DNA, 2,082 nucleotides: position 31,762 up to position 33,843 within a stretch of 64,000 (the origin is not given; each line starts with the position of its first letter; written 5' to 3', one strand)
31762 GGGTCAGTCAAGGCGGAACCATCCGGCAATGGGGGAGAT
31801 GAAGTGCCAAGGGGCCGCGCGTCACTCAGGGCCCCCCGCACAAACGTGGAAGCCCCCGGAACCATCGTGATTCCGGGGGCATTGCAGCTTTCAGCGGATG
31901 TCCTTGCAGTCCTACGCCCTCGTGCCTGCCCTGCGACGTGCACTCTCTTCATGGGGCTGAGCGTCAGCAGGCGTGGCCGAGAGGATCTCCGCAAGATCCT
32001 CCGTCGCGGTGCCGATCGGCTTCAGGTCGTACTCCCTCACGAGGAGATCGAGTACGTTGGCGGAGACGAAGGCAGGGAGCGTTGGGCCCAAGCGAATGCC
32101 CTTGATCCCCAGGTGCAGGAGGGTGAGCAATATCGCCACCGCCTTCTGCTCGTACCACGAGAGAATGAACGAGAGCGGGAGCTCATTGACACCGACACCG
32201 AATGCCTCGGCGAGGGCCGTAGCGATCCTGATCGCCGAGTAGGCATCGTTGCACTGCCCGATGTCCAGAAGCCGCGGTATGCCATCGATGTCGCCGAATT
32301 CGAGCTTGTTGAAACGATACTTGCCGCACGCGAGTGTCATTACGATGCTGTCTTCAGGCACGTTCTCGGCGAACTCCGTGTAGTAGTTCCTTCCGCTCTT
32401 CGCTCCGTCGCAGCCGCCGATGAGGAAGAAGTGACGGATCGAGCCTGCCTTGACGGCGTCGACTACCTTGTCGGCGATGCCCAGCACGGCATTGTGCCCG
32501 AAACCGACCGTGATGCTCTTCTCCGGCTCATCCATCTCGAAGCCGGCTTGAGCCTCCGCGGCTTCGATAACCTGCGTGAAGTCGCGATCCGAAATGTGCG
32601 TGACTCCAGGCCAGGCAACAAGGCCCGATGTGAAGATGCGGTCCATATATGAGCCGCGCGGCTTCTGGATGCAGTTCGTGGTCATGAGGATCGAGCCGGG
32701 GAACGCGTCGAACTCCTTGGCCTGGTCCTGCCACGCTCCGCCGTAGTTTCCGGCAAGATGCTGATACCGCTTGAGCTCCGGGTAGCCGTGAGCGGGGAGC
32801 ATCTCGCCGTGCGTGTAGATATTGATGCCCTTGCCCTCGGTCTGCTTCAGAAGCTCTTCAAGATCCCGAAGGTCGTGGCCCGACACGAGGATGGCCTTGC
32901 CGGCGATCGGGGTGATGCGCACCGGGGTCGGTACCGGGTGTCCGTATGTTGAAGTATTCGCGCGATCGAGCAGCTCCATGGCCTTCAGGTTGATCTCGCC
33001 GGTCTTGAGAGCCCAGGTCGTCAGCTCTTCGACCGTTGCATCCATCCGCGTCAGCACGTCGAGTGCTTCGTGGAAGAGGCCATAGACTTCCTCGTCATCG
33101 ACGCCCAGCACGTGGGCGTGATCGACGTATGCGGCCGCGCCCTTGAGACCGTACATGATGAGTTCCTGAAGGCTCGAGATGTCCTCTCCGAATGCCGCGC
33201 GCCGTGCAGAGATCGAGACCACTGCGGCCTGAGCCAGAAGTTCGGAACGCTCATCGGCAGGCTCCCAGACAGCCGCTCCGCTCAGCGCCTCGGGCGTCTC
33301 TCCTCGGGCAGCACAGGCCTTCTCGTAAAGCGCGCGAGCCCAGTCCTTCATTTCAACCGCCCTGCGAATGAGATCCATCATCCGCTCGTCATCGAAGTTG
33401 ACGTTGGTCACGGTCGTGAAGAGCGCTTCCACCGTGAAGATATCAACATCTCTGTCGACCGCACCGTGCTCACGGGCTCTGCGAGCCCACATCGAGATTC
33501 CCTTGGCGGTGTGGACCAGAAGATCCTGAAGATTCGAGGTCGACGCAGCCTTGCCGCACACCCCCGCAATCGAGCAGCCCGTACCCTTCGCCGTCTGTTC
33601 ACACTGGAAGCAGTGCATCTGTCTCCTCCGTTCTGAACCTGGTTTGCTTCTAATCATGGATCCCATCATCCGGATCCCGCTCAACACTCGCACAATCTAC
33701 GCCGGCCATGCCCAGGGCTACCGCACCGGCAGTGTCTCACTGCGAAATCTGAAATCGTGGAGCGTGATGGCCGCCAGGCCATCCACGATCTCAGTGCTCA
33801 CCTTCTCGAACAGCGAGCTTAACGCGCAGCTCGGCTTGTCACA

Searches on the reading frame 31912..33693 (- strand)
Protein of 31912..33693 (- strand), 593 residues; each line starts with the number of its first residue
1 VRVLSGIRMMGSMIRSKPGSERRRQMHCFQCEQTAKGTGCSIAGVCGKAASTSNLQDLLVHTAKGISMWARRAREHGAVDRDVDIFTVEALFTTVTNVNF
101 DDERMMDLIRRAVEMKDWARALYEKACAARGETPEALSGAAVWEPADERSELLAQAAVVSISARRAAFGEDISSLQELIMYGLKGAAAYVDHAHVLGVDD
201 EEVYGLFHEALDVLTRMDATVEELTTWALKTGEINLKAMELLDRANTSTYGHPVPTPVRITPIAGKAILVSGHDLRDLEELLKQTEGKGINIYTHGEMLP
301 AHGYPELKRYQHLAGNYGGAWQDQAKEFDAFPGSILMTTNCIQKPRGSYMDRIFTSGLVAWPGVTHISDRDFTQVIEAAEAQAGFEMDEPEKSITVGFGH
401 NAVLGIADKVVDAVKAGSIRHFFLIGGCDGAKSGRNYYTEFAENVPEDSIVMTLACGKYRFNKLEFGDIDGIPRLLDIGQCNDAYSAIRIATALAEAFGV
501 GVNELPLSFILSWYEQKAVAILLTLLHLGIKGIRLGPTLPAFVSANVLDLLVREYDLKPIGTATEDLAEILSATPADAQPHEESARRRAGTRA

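Call 81: search_protein_families(library=pfam, proteins=[window:31912-33693:-], max_evalue=0.00001)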
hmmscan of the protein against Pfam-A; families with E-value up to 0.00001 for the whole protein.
window:31912-33693:- (593 aa): 1 family
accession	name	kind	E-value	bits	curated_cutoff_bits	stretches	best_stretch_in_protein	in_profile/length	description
PF03063.25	Prismane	-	1e-167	559.3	27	1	26-567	1-512/513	Prismane/CO dehydrogenase family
